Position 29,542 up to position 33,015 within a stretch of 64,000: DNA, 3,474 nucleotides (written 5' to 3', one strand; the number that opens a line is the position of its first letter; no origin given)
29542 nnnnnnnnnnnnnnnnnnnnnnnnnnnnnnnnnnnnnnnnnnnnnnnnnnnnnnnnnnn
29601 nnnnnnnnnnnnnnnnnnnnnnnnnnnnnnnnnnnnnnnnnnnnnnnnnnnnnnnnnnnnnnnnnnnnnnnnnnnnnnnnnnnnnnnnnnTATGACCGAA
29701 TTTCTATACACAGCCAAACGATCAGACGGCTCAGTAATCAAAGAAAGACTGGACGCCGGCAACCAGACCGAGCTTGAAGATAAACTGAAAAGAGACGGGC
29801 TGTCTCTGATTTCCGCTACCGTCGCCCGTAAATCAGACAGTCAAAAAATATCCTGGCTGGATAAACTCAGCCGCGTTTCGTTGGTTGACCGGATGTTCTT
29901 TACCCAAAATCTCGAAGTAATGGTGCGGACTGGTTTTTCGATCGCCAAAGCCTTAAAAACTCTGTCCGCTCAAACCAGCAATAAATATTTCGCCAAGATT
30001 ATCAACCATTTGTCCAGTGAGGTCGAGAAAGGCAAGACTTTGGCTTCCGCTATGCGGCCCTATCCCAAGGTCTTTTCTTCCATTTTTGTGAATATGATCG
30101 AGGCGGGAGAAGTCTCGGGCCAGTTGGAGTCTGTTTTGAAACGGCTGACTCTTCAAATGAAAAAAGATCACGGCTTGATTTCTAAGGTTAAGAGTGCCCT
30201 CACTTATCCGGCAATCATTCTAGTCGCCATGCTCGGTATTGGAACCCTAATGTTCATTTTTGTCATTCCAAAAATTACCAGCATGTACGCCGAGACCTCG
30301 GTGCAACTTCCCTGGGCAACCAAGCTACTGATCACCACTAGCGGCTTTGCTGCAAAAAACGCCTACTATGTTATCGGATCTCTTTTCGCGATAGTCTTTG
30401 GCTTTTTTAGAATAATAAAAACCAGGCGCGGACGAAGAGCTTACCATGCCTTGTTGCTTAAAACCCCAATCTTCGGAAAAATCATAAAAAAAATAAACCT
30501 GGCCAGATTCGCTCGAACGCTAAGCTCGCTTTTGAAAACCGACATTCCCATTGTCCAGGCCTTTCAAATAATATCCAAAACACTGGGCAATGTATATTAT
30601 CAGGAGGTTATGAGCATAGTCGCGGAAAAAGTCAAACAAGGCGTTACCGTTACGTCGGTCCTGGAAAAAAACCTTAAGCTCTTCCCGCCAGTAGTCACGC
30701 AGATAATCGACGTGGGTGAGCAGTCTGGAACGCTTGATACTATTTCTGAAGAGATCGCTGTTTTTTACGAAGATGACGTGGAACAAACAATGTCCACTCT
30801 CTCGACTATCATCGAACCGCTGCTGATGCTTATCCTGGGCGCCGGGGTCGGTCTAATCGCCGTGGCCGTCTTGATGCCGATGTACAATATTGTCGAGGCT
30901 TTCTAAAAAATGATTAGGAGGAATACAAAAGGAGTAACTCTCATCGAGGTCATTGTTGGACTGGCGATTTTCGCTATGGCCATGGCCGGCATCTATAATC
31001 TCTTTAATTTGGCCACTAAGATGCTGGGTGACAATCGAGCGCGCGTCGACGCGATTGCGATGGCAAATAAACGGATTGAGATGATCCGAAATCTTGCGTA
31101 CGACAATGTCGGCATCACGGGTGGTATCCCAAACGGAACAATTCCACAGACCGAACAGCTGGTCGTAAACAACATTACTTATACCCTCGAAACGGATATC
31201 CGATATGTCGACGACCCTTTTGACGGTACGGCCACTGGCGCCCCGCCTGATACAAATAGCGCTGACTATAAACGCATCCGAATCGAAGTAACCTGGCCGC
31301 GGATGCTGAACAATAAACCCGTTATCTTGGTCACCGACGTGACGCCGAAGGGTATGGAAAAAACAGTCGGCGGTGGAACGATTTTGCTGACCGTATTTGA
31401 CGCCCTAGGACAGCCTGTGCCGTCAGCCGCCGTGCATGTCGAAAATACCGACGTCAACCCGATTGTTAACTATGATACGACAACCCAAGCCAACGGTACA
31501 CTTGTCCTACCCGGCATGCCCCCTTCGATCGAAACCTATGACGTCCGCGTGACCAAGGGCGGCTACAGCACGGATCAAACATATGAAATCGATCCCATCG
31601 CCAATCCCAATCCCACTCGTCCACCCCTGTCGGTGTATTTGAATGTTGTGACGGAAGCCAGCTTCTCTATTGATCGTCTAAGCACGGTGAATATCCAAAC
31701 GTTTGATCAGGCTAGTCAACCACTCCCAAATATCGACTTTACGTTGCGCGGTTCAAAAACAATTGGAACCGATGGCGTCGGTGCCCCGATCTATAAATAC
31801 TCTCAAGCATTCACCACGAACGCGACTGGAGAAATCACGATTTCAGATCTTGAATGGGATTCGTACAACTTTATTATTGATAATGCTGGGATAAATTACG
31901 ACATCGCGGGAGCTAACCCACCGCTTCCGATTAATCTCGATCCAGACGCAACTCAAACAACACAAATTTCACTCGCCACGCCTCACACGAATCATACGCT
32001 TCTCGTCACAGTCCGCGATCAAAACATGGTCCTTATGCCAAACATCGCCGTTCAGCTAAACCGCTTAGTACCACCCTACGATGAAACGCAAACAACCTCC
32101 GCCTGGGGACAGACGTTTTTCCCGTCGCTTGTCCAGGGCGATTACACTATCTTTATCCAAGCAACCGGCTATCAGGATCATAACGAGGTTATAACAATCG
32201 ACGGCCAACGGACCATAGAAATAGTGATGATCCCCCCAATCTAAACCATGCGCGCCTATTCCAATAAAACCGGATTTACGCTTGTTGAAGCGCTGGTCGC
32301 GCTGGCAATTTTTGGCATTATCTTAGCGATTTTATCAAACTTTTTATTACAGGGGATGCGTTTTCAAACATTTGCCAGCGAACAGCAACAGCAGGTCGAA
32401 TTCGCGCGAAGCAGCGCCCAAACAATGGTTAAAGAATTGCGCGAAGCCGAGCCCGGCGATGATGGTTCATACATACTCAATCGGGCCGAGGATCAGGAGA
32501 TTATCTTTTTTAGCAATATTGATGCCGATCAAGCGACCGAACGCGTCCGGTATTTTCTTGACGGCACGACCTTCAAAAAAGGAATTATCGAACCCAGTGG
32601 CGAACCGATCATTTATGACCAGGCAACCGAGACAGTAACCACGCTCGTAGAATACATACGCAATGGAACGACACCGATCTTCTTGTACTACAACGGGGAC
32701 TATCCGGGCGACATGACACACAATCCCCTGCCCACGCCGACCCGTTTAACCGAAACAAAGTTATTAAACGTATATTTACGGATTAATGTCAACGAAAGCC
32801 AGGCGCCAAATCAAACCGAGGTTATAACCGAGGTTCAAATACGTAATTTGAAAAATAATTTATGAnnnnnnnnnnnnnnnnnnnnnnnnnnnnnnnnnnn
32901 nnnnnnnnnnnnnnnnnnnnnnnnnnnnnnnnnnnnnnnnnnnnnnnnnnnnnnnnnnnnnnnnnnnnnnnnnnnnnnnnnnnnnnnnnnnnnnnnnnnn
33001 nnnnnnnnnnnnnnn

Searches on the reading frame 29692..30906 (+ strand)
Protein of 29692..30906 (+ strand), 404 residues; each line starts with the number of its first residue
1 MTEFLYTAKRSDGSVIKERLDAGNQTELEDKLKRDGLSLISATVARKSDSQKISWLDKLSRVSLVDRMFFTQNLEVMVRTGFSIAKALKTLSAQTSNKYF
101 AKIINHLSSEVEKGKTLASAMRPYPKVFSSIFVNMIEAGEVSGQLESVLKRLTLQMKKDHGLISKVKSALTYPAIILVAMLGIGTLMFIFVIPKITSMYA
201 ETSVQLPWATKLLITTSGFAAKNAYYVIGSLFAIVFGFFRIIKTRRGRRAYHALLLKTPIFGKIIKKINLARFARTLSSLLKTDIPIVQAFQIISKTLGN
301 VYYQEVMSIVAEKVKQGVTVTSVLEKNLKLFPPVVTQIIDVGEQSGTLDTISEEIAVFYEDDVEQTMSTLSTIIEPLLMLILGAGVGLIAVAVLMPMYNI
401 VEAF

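Call 17: search_protein_families(library=pfam, proteins=[window:29692-30906:+], max_evalue=0.001)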
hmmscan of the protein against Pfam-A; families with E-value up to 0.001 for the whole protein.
window:29692-30906:+ (404 aa): 1 family
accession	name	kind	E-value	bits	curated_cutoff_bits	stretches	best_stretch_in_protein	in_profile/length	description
PF00482.28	T2SSF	-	2.9e-54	182.8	25.2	2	70-193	1-125/125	Type II secretion system (T2SS), protein F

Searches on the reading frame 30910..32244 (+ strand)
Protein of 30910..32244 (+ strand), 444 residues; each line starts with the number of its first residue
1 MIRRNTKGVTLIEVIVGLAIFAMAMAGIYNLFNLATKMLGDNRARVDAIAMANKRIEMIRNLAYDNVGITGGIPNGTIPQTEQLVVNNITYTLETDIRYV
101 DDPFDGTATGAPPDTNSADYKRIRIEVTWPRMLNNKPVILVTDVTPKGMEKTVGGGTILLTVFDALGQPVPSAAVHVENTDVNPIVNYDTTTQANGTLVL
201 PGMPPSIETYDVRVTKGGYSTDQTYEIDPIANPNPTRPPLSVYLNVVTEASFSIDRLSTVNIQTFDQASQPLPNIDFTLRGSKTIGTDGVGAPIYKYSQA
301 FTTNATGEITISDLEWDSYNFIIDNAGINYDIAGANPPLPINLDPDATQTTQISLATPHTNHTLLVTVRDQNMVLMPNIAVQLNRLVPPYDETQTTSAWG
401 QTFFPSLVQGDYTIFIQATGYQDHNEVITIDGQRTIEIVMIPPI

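Call 17: search_protein_families(library=pfam, proteins=[window:30910-32244:+], max_evalue=0.001)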
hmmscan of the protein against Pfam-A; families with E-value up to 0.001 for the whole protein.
window:30910-32244:+ (444 aa): 5 families
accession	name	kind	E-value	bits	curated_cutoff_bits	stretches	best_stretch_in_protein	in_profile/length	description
PF13620.12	CarboxypepD_reg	-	8.2e-19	68.2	32.3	2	158-224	2-64/82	Carboxypeptidase regulatory-like domain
PF17802.7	SpaA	-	3.3e-08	34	23.1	0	259-330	2-65/91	Prealbumin-like fold domain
PF07963.17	N_methyl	-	1.3e-07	31.4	21.2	1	3-29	1-27/27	Prokaryotic N-terminal methylation motif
PF13715.12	CarbopepD_reg_2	-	6.5e-07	29.7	32.2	0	396-439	30-73/88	CarboxypepD_reg-like domain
PF02369.22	Big_1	-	0.00016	22.1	34.9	0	157-220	20-85/93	Bacterial Ig-like domain (group 1)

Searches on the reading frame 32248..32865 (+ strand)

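Call 17: search_protein_families(library=pfam, proteins=[window:32248-32865:+], max_evalue=0.001)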
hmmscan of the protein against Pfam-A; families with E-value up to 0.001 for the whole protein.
window:32248-32865:+ (205 aa): 1 family
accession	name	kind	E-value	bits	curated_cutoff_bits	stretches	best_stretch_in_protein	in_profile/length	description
PF07963.17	N_methyl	-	1.3e-08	34.5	21.2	1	5-29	2-26/27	Prokaryotic N-terminal methylation motif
